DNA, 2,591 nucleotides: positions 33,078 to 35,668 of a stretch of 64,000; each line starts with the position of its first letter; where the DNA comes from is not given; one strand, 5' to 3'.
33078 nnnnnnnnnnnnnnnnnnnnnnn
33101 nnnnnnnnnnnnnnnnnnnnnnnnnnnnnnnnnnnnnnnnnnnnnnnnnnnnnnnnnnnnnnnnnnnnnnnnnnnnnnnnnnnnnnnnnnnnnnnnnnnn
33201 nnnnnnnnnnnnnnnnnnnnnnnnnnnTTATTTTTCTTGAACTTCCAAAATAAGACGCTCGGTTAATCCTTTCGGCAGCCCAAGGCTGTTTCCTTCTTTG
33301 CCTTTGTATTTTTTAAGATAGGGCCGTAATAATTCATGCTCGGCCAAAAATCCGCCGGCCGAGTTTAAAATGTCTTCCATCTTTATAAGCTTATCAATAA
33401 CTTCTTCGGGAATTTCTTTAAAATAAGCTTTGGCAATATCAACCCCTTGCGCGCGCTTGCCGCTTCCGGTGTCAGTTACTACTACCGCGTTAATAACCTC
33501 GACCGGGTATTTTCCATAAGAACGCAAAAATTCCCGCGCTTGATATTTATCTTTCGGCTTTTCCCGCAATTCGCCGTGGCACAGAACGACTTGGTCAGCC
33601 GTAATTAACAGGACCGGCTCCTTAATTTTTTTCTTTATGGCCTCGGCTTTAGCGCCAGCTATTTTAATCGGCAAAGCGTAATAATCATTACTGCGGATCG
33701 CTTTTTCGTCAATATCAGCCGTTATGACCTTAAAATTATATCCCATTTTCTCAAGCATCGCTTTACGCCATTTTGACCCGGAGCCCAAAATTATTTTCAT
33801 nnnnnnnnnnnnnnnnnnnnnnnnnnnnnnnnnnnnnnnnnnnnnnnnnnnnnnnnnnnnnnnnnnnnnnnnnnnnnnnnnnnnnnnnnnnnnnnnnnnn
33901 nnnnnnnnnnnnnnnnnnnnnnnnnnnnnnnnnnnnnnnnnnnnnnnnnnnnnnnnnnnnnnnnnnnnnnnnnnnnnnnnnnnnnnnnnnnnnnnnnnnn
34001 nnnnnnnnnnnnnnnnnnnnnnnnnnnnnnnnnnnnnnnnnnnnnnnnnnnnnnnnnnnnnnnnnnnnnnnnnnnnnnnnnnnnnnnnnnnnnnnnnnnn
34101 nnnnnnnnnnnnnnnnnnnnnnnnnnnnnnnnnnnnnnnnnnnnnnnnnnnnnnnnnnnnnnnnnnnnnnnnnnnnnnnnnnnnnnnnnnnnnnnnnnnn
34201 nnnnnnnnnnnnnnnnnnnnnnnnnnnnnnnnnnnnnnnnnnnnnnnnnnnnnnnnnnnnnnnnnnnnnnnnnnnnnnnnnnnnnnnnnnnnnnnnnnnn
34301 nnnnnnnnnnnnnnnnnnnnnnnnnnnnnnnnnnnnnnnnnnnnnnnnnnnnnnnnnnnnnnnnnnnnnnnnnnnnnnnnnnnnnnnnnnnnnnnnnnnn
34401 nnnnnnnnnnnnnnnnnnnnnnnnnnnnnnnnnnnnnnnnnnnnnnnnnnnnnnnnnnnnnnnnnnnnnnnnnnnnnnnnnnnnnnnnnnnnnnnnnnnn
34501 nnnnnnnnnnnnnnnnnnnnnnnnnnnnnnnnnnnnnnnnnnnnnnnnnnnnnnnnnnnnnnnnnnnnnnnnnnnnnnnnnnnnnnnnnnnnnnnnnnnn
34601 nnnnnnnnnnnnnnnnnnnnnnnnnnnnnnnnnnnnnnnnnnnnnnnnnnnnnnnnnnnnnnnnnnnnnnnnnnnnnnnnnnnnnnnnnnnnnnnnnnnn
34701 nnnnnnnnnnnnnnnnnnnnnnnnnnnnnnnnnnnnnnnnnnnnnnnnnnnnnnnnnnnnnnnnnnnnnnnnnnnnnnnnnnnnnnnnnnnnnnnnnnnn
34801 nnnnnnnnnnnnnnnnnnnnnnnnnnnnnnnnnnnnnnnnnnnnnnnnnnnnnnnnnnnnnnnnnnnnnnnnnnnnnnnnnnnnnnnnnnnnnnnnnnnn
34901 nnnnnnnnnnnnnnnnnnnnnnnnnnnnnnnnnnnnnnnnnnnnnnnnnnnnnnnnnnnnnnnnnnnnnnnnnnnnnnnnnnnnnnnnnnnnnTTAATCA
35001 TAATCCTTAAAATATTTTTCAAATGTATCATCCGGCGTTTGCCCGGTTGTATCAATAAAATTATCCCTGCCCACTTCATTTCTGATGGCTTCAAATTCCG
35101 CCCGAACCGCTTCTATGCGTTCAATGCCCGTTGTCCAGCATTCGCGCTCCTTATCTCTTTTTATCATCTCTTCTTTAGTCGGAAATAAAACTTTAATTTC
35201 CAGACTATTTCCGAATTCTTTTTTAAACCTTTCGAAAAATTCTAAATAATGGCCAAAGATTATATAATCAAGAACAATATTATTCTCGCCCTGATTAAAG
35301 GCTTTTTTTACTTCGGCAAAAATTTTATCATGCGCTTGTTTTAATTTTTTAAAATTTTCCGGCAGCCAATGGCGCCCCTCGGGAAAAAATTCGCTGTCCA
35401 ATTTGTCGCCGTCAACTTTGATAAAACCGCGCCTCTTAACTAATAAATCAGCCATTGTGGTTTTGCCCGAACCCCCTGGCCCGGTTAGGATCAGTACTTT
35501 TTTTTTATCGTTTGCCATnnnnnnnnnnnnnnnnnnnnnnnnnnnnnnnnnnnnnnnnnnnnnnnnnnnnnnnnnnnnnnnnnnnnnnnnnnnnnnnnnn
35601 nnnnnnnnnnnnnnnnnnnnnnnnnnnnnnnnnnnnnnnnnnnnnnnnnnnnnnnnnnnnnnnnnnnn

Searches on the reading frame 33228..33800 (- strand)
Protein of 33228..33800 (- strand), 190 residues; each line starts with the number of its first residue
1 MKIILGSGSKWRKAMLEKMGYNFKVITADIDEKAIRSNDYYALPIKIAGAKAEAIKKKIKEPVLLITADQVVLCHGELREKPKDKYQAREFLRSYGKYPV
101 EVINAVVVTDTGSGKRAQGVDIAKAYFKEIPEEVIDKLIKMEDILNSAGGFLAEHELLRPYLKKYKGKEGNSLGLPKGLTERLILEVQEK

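Call 64: search_protein_families(library=pfam, proteins=[window:33228-33800:-], max_evalue=0.00001)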
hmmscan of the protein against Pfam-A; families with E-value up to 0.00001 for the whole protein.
window:33228-33800:- (190 aa): 1 family
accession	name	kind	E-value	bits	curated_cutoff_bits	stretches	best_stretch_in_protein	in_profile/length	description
PF02545.19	Maf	-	8.3e-36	123.8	27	1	2-184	1-184/187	Maf-like protein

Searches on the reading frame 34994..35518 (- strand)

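Call 64: search_protein_families(library=pfam, proteins=[window:34994-35518:-], max_evalue=0.00001)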
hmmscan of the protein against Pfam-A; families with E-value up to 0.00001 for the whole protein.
window:34994-35518:- (174 aa): 3 families
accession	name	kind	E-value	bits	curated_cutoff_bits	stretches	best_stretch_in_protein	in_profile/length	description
PF13238.12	AAA_18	-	1.7e-08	35.4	29.4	1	10-126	2-112/128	AAA domain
PF13671.12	AAA_33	-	4e-07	30.9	27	1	8-143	1-134/143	AAA domain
PF13207.12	AAA_17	-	1.9e-06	28.6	27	1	12-125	1-122/136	AAA domain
